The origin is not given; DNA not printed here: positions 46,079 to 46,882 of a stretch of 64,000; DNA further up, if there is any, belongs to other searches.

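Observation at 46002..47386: ~1.3 kb low-GC islet with ORF6N (KilA-N-like) gene bounded by imperfect direct repeats, one overlapping the tRNA-Val 3' end: remnant of a tRNA-targeted integrative element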

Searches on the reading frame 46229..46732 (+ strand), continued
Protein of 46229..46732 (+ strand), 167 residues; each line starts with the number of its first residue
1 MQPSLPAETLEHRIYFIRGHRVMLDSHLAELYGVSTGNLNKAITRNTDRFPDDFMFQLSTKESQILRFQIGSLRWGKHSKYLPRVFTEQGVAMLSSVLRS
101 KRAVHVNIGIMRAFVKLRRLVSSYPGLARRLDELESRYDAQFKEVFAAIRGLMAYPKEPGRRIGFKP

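Call 32: find_encoding_contigs(protein=P0005, flank=6000, max_places=4)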
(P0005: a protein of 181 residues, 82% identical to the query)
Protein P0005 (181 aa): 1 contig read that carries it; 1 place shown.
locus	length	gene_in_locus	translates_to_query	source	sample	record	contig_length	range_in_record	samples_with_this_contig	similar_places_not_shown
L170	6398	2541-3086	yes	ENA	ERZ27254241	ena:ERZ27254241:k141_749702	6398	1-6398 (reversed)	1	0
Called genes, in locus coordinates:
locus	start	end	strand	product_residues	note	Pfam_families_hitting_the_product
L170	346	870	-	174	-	-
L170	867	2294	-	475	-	PF01073:3Beta_HSD (weak), PF01370:Epimerase, PF05368:NmrA, PF13460:NAD_binding_10, PF11066:DUF2867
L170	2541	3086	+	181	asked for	PF10543:ORF6N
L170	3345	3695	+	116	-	-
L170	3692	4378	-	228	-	PF21842:DUF6901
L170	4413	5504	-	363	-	PF01464:SLT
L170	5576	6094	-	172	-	PF10502:Peptidase_S26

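Call 33: find_encoding_contigs(protein=P0014, flank=6000, max_places=4)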
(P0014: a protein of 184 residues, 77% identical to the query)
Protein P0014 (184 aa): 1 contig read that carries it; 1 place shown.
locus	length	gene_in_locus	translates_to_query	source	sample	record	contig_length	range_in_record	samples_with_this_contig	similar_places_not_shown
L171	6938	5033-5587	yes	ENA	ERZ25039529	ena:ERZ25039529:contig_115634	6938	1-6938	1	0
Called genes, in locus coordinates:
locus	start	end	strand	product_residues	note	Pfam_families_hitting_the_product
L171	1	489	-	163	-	?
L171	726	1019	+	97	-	PF13181:TPR_8 (faint), PF13432:TPR_16 (weak), PF00515:TPR_1, PF07719:TPR_2 (weak), PF13414:TPR_11 (weak)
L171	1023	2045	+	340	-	-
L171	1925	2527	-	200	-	-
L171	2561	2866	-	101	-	-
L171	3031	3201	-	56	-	-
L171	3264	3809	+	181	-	-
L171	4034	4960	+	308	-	-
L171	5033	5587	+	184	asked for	PF10543:ORF6N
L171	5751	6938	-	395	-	?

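Call 41: search_protein_families(library=padloc, proteins=[window:46229-46732:+], max_evalue=0.1)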
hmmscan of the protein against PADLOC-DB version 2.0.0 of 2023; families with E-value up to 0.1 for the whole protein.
window:46229-46732:+ (167 aa): 3 families
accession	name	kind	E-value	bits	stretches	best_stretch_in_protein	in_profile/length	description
PDLC04856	PDC-S05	-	7.8e-52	173.6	1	4-150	6-159/177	-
PDLC04869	PDC-S05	-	1.6e-51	173.3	1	7-146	14-161/306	-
PDLC04849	PDC-S05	-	5.9e-37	125.1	1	5-136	5-136/183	-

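Call 42: search_protein_families(library=ncbifam, proteins=[window:46229-46732:+], max_evalue=0.1)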
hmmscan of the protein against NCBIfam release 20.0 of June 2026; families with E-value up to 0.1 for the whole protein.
window:46229-46732:+ (167 aa): 0 families

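Call 44: find_related_loci(query=window:46229-46732:+, collection=viral_contigs, flank=5000)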
Query window:46229-46732:+ (167 aa) in viral_contigs; peptide patterns used: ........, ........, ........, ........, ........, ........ (x = any residue, [..] = any of these).
96 stretches matched a pattern; 92 encode a relative of the query (tblastn E <= 1e-3); the best 80 are kept; 80 distinct loci.
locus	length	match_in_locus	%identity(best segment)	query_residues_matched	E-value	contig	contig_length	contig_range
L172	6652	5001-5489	57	5-167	7e-53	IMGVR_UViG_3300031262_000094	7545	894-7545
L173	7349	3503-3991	57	5-167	1e-52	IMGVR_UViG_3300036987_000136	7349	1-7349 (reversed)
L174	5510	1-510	53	1-167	2e-51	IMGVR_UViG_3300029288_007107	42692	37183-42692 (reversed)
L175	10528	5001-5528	49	8-166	2e-46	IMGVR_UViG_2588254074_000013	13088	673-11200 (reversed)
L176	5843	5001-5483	51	8-166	4e-46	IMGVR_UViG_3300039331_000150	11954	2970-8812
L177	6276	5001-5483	50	8-166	2e-45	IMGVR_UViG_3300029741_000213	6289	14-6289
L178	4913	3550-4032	50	8-166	1e-44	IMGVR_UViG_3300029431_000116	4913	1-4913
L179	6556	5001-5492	48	8-165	2e-43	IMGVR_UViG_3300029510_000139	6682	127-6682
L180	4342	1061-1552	48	8-165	5e-43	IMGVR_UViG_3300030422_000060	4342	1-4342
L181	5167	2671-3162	48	8-165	6e-43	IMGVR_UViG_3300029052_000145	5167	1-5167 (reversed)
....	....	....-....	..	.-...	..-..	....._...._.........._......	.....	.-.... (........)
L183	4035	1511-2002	48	8-165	5e-43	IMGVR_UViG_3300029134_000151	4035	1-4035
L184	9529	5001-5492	48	8-165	6e-43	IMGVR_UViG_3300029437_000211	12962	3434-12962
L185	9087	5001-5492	48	8-165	5e-43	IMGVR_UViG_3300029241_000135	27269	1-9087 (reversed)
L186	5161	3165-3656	48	8-165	5e-43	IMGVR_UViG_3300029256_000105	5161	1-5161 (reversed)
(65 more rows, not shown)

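Call 47: find_encoding_contigs(protein=P0013, flank=5000, max_places=4)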
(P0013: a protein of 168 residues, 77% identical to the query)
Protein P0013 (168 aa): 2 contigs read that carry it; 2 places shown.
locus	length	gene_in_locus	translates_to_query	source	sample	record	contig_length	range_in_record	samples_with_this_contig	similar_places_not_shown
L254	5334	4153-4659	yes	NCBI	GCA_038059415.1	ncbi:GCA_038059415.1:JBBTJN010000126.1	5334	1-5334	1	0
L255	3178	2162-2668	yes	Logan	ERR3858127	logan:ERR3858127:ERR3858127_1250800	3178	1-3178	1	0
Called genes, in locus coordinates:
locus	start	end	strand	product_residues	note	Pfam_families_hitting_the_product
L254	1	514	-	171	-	?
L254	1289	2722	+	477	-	PF02517:Rce1-like (weak)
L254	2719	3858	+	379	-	PF00089:Trypsin, PF13365:Trypsin_2, PF13180:PDZ_2 (faint), PF17820:PDZ_6 (weak)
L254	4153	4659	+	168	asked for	PF10543:ORF6N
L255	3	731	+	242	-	?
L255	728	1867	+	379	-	PF00089:Trypsin, PF13365:Trypsin_2, PF13180:PDZ_2 (faint), PF17820:PDZ_6 (weak)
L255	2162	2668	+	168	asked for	PF10543:ORF6N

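Call 48: find_encoding_contigs(protein=P0022, flank=5000, max_places=4)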
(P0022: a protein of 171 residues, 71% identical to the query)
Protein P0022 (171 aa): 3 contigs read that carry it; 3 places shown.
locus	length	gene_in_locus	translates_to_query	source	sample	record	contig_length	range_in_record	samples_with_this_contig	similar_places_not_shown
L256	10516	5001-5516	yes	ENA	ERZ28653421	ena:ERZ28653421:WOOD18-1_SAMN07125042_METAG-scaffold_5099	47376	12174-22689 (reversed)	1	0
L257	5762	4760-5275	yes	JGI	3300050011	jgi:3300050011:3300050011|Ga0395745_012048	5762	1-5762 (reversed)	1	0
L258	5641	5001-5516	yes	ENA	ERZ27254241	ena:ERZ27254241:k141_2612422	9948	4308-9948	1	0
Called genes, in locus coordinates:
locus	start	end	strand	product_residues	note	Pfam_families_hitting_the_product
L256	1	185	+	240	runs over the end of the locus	-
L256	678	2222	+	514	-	PF00078:RVT_1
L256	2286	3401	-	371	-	PF13289:SIR2_2 (faint)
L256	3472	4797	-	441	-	PF05221:AdoHcyase, PF00670:AdoHcyase_NAD, PF02826:2-Hacid_dh_C, PF07991:KARI_N (faint)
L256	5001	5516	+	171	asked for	PF10543:ORF6N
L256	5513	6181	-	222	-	-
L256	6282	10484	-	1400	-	PF07517:SecA_DEAD, PF01043:SecA_PP_bind, PF21090:P-loop_SecA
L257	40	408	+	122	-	-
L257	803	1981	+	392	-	PF00078:RVT_1 (weak)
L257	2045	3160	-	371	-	PF13289:SIR2_2 (faint)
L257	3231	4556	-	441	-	PF05221:AdoHcyase, PF00670:AdoHcyase_NAD, PF02826:2-Hacid_dh_C, PF07991:KARI_N (faint)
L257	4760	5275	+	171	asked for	PF10543:ORF6N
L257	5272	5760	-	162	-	?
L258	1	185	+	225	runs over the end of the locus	-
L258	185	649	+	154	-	-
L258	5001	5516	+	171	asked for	PF10543:ORF6N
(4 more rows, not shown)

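Call 49: find_encoding_contigs(protein=P0025, flank=5000, max_places=4)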
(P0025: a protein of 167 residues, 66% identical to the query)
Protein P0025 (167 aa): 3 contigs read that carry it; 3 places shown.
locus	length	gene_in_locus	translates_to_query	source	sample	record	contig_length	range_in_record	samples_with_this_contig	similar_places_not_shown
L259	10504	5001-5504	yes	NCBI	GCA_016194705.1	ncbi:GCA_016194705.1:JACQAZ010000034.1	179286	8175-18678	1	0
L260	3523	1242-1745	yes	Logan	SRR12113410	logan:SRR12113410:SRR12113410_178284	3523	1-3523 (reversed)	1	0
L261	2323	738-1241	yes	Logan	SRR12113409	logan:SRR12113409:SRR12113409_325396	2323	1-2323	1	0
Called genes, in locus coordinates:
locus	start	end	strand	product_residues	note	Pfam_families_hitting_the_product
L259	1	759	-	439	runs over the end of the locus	PF03721:UDPG_MGDP_dh_N, PF00984:UDPG_MGDP_dh, PF03720:UDPG_MGDP_dh_C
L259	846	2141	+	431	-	PF03446:NAD_binding_2, PF03721:UDPG_MGDP_dh_N, PF00984:UDPG_MGDP_dh, PF03720:UDPG_MGDP_dh_C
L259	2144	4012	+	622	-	PF00989:PAS (weak), PF13188:PAS_8 (weak), PF00512:HisKA, PF02518:HATPase_c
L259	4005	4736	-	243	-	PF18912:DZR_2, PF00156:Pribosyltran (weak)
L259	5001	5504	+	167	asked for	PF10543:ORF6N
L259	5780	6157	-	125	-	-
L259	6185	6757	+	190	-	PF13432:TPR_16 (weak), PF00515:TPR_1 (faint), PF07719:TPR_2 (faint), PF08238:Sel1 (faint)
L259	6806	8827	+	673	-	PF00912:Transgly, PF00905:Transpeptidase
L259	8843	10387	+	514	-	PF04151:PPC (faint)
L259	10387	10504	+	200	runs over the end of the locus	-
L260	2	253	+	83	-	?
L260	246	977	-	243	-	PF18912:DZR_2, PF00156:Pribosyltran (weak)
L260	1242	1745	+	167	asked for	PF10543:ORF6N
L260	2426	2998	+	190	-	PF13432:TPR_16 (weak), PF00515:TPR_1 (faint), PF07719:TPR_2 (faint), PF08238:Sel1 (faint)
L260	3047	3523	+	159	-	?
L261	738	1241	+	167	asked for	PF10543:ORF6N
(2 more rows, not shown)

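Call 80: search_dna_similar(query=window:46229-46732:+, collection=phages, mode=protein, max_rows=12)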
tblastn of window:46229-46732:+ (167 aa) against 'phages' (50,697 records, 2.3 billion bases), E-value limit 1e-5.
Records with a match: 5; places in all: 7; records where one place covers at least 80% of the query: 1.
Best place of each record, by identity: <60% 5.
By first word of the organism name: Bacteriophage 5.
By host as written in the record: - 5.
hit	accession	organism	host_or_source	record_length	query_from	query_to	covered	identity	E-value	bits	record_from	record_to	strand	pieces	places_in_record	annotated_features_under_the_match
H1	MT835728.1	Bacteriophage sp.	human fecal samples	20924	8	147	84%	49.6%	3e-32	126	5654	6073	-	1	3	record has no annotation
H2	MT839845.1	Bacteriophage sp.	human fecal samples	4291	8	122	69%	53.4%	3e-31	123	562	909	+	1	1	record has no annotation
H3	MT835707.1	Bacteriophage sp.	human fecal samples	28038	8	123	69%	50.8%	5e-29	117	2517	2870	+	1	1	record has no annotation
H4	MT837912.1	Bacteriophage sp.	human fecal samples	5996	78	135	35%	56.9%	9e-11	65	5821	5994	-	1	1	record has no annotation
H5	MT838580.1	Bacteriophage sp.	human fecal samples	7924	43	121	47%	38.0%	5e-10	62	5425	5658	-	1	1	record has no annotation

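Call 81: search_dna_similar(query=window:46229-46732:+, collection=plasmids, mode=protein, max_rows=15)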
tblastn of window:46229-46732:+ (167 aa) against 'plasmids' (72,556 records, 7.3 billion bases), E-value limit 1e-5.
Records with a match: 25; places in all: 32; records where one place covers at least 80% of the query: 15.
Best place of each record, by identity: <60% 25.
By first word of the organism name: Bacteroides 7; Legionella 7; Segatella 3; Parabacteroides 2; Sulfuricurvum 2; Alistipes 1; Haliovirga 1; Butyrivibrio 1; Treponema 1.
By predicted mobility (MOB-suite, as given by PLSDB): non-mobilizable 17; conjugative 6; mobilizable 2.
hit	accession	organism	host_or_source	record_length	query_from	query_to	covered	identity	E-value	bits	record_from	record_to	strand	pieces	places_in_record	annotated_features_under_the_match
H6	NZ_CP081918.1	Bacteroides ovatus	Homo sapiens,blood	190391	5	166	97%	48.3%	9e-45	163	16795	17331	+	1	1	ORF6N domain-containing protein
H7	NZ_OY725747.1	Parabacteroides distasonis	-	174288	8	165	95%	47.3%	3e-38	144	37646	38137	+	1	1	ORF6N domain-containing protein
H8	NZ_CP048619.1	Legionella pneumophila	-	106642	9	165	94%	45.1%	3e-36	139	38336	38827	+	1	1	ORF6N domain-containing protein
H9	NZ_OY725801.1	Parabacteroides distasonis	-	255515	4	147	86%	46.6%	5e-31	124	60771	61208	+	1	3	ORF6N domain-containing protein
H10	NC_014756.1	Sulfuricurvum kujiense DSM 16994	drain water from underground crude oil ...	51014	5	141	82%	48.9%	1e-33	131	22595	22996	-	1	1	ORF6N domain-containing protein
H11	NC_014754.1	Sulfuricurvum kujiense DSM 16994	drain water from underground crude oil ...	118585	5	141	82%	48.9%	1e-33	131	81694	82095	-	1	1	ORF6N domain-containing protein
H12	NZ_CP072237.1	Bacteroides uniformis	Homo sapiens,cultured bacterial ...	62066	10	147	83%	47.9%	1e-30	122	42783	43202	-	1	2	ORF6N domain-containing protein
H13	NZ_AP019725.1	Bacteroides uniformis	Homo sapiens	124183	10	147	83%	47.9%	1e-30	122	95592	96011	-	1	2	ORF6N domain-containing protein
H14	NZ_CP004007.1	Legionella oakridgensis ATCC 33761 = DSM 21215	-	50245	1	151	90%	43.7%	5e-29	118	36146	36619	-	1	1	ORF6N domain-containing protein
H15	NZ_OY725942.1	Bacteroides finegoldii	-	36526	10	154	87%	45.1%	1e-29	120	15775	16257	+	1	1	ORF6N domain-containing protein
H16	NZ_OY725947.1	Bacteroides finegoldii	-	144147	8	147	84%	46.2%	9e-29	117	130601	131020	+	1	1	ORF6N domain-containing protein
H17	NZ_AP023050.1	Alistipes indistinctus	Homo sapiens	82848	9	166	95%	40.3%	3e-28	116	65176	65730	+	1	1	ORF6N domain-containing protein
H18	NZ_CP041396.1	Bacteroides ovatus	Homo sapiens,cell culture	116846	10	147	83%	45.9%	8e-26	109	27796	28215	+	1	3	ORF6N domain-containing protein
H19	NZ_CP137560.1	Segatella hominis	Homo sapiens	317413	10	158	89%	42.1%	3e-26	110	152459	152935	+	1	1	ORF6N domain-containing protein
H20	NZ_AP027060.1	Haliovirga abyssi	-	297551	4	151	89%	39.2%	4e-24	104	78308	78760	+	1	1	ORF6N domain-containing protein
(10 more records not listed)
